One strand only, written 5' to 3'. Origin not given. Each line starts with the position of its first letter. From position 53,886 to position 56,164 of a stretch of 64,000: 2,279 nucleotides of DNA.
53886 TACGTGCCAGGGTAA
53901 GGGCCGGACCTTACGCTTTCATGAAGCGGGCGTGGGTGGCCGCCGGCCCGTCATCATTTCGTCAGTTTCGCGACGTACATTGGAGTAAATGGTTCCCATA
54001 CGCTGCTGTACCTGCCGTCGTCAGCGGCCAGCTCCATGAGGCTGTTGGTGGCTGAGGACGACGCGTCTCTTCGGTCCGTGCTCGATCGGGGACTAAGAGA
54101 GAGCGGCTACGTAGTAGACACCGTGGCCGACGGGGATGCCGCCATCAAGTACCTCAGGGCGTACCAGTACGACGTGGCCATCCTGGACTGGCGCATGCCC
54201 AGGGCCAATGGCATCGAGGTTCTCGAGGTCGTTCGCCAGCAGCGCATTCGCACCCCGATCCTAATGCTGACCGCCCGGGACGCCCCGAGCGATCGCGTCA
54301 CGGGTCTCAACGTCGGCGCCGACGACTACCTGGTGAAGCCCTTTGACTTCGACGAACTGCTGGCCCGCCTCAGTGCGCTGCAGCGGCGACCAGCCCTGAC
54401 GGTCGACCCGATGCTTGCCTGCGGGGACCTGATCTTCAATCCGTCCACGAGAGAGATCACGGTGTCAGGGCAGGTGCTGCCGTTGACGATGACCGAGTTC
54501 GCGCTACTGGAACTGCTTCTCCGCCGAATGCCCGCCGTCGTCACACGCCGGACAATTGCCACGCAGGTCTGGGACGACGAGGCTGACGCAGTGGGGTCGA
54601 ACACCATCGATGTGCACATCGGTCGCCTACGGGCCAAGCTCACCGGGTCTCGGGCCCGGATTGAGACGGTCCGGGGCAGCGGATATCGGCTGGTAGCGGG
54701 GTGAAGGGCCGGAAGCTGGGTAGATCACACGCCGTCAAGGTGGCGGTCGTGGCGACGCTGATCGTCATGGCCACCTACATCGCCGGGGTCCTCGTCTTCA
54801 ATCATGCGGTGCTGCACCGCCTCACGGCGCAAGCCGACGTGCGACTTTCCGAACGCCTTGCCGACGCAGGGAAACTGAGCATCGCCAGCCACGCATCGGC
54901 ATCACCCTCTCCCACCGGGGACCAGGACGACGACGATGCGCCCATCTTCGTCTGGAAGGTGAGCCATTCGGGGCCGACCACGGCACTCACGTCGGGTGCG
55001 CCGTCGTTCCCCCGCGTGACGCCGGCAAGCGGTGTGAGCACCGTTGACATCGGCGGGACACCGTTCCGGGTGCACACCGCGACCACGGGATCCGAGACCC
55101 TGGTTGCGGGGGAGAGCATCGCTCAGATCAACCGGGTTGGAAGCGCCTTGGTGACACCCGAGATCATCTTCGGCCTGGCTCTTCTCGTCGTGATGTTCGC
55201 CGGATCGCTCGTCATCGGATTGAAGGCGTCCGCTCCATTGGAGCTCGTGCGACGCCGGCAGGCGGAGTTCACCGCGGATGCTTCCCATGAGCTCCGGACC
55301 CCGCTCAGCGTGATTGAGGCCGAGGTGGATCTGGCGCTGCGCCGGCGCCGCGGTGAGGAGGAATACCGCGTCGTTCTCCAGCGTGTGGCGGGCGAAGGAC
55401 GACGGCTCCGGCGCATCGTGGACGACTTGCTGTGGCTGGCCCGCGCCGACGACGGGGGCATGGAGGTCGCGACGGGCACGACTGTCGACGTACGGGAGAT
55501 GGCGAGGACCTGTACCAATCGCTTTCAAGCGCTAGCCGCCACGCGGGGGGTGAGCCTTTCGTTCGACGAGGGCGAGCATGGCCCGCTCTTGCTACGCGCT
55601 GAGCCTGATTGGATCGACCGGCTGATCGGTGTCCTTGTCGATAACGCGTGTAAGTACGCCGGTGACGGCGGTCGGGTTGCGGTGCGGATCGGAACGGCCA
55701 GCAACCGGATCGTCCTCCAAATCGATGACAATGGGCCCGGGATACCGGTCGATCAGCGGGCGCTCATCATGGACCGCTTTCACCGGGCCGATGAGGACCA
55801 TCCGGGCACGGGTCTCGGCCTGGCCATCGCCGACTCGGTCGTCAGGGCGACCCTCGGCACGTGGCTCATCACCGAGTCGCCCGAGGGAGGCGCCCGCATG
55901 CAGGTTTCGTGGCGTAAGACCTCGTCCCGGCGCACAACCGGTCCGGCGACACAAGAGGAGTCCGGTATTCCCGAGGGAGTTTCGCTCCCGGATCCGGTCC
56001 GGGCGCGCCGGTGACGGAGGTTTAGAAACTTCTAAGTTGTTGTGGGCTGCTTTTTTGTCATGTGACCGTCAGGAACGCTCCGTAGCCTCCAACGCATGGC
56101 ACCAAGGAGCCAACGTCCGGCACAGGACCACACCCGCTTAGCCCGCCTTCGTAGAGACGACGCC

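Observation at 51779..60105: Candidate transmembrane electron-export system built around ApbE flavinylation: FRE + FMN_bind, TCS, ApbE, MsrQ-like, NuoF-like and ferredoxin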

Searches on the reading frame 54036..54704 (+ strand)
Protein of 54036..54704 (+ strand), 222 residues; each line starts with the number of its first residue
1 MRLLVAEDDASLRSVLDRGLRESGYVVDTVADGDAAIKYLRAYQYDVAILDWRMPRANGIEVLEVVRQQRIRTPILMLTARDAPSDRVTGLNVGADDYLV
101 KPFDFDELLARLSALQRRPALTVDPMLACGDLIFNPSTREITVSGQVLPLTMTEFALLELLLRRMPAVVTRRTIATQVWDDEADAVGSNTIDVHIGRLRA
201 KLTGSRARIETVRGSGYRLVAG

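Call 4: search_protein_families(library=pfam, proteins=[window:54036-54704:+], max_evalue=0.01)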
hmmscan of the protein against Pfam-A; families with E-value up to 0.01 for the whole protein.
window:54036-54704:+ (222 aa): 2 families
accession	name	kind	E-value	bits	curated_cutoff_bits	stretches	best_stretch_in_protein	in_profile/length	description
PF00072.30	Response_reg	-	3e-30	105.1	30.2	1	4-112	2-110/111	Response regulator receiver domain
PF00486.34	Trans_reg_C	-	3.1e-22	78.9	26.2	1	145-219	1-77/77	Transcriptional regulatory protein, C terminal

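Call 5: search_protein_families(library=ncbifam, proteins=[window:54036-54704:+], max_evalue=0.01)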
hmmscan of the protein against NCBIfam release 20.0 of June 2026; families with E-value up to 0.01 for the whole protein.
window:54036-54704:+ (222 aa): 99 families (the best 25 are shown)
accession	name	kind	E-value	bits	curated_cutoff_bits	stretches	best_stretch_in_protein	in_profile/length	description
NF041734.1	resp_reg_RppA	equivalog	7.1e-61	205.5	250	1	1-219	1-227/229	two-component system response regulator RppA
NF012023.0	PRK15479.1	equivalog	7.3e-56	189.2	337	1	1-219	1-217/224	transcriptional regulator TctD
TIGR01387.1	cztR_silR_copR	subfamily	2.7e-55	187.4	279.2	1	4-219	2-218/218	heavy metal response regulator transcription factor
NF007928.2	PRK10643.1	equivalog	3.6e-55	186.9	330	1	1-219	1-216/216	two-component system response regulator PmrA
TIGR02154.1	PhoB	equivalog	1.6e-53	181.4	296.2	1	2-219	4-225/226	phosphate regulon transcriptional regulator PhoB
NF045991.1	RespRegCtrARhodob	equivalog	3.1e-47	161.2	350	1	1-219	1-221/224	response regulator transcription factor CtrA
NF007663.1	PRK10336.1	equivalog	3.9e-47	160.8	345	1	1-219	1-216/219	quorum sensing response regulator transcription factor QseB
NF041733.1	resp_reg_CseB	equivalog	5.4e-47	160.1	350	1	2-220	2-227/228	two-component system response regulator CseB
NF045944.1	ResRegRpaBCyano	equivalog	5.8e-47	160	330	1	4-218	1-226/229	response regulator transcription factor RpaB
NF007346.1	PRK09836.1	equivalog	8.3e-47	159.9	420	1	1-219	1-221/227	copper/silver response regulator transcription factor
NF008567.0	PRK11517.1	equivalog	8.8e-47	159.3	353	1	1-221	1-220/223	response regulator transcription factor HprR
NF053854.1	RespRegPhoBBctds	equivalog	1.2e-46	158.9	270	1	3-219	1-224/225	two-component system response regulator PhoB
NF008078.0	PRK10816.1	equivalog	1.3e-45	155.6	336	1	1-219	1-220/223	two-component system response regulator PhoP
NF040689.1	MtrAB_MtrA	equivalog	1.3e-45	155.4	300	1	3-218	1-217/219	MtrAB system response regulator MtrA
NF008296.0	PRK11083.1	equivalog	8.1e-43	146.4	273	1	2-219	5-225/228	two-component system response regulator CreB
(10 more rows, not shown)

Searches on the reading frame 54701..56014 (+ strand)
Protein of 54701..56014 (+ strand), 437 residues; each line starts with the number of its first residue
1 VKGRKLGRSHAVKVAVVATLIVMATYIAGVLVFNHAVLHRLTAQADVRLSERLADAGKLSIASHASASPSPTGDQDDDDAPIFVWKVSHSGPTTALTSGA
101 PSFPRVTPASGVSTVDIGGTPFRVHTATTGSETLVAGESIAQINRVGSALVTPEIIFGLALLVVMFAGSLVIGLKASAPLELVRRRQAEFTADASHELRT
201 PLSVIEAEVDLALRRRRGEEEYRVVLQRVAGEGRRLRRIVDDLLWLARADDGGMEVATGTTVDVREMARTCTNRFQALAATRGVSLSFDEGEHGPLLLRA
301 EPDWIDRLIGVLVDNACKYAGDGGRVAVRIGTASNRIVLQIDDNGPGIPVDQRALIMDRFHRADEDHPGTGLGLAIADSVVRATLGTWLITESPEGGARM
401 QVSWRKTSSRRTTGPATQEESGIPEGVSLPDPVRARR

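Call 4: search_protein_families(library=pfam, proteins=[window:54701-56014:+], max_evalue=0.01)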
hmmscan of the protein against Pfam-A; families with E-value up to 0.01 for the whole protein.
window:54701-56014:+ (437 aa): 3 families
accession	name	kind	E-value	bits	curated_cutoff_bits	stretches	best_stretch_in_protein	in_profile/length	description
PF02518.31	HATPase_c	-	6.8e-20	72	26.4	1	302-405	3-108/111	Histidine kinase-, DNA gyrase B-, and HSP90-like ATPase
PF00512.31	HisKA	-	9e-16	58.1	26.9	1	187-252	2-66/66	His Kinase A (phospho-acceptor) domain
PF13581.12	HATPase_c_2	-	0.00038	20.9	27.4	1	314-381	41-109/127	Histidine kinase-like ATPase domain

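Call 5: search_protein_families(library=ncbifam, proteins=[window:54701-56014:+], max_evalue=0.01)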
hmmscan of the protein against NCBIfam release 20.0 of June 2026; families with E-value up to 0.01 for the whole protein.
window:54701-56014:+ (437 aa): 77 families (the best 25 are shown)
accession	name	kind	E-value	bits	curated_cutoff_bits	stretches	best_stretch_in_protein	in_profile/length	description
TIGR01386.1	cztS_silS_copS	subfamily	7e-46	157.1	292.55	1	180-399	234-451/457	heavy metal sensor histidine kinase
NF041735.1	hist_kin_RppB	equivalog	2e-41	142.2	400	1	152-398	182-431/438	two-component system sensor histidine kinase RppB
NF012163.2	BaeS_SmeS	equivalog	1.2e-34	120.1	500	1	184-403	237-455/457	sensor histidine kinase efflux regulator BaeS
NF033092.0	HK_WalK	equivalog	3.8e-34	118.2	725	1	183-400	368-588/594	cell wall metabolism sensor histidine kinase WalK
TIGR02966.1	phoR_proteo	equivalog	4.7e-34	117.9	334.2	1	184-398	111-327/333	phosphate regulon sensor histidine kinase PhoR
NF046044.1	PnpS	equivalog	4.5e-33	114.8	400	1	183-402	166-387/390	two-component system histidine kinase PnpS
NF052314.1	T9SS_HK_PorY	subfamily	3.1e-30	105.6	350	1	186-382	210-397/418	PorY family sensor histidine kinase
NF007345.0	PRK09835.1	subfamily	5.4e-30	104.4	423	1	180-394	255-469/482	Cu(+)/Ag(+) sensor histidine kinase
NF007837.0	PRK10549.1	equivalog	3.1e-29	102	603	1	180-407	233-459/466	envelope stress sensor histidine kinase BaeS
NF047465.1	hybrid_HK_LvrA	exception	3.1e-28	98.3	1200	1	187-402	202-418/819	hybrid histidine kinase/response regulator LvrA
NF008312.0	PRK11100.1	equivalog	2.5e-27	95.9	356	1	194-406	263-474/477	two-component system sensor histidine kinase CreC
NF040691.1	MtrAB_MtrB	equivalog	6.3e-27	94.8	450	1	181-404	265-490/507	MtrAB system histidine kinase MtrB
NF008025.0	PRK10755.1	equivalog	2.1e-26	92.5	314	1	185-408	141-358/362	two-component system sensor histidine kinase PmrB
NF007007.0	PRK09470.1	equivalog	2.5e-26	92.6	486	1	182-402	240-455/463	envelope stress sensor histidine kinase CpxA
NF047874.1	MASE3_PAS_HK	subfamily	3.4e-26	92.2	560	1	185-403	396-622/655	MASE3 domain-containing sensor histidine kinase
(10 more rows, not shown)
